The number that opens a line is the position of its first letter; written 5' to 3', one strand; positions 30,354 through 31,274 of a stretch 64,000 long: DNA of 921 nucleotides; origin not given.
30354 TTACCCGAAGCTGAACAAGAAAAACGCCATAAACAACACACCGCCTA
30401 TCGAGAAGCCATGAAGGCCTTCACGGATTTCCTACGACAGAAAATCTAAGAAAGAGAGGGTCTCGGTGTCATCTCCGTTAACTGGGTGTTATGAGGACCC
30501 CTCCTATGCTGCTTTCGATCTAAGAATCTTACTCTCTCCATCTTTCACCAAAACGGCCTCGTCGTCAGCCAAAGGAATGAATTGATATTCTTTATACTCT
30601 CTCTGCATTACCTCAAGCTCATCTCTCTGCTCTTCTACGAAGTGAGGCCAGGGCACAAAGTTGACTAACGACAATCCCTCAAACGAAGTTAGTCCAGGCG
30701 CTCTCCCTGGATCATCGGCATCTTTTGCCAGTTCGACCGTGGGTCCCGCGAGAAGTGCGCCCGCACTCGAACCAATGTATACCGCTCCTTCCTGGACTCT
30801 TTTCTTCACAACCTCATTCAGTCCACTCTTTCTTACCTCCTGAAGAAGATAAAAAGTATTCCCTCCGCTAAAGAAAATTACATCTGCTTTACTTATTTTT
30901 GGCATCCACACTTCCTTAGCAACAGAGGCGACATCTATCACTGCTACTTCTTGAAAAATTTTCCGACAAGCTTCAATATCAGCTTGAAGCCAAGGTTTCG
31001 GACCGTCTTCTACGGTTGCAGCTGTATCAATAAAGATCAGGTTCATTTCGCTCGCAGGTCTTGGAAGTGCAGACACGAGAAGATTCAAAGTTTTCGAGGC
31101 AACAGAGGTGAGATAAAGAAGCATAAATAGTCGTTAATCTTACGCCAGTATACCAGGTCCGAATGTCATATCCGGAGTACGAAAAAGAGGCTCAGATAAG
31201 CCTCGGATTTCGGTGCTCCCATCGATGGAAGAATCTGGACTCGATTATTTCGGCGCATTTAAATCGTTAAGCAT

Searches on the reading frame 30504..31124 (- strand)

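Call 54: search_protein_families(library=pfam, proteins=[window:30504-31124:-], max_evalue=0.001)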
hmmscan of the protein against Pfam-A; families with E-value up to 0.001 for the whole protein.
window:30504-31124:- (206 aa): 2 families
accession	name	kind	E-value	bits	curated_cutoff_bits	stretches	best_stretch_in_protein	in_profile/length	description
PF03575.23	Peptidase_S51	-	9.3e-32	110.8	23.9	1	25-200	29-205/206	Peptidase family S51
PF09825.15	BPL_N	-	0.00015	21.2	24.2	1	59-135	32-104/283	Biotin-protein ligase, N terminal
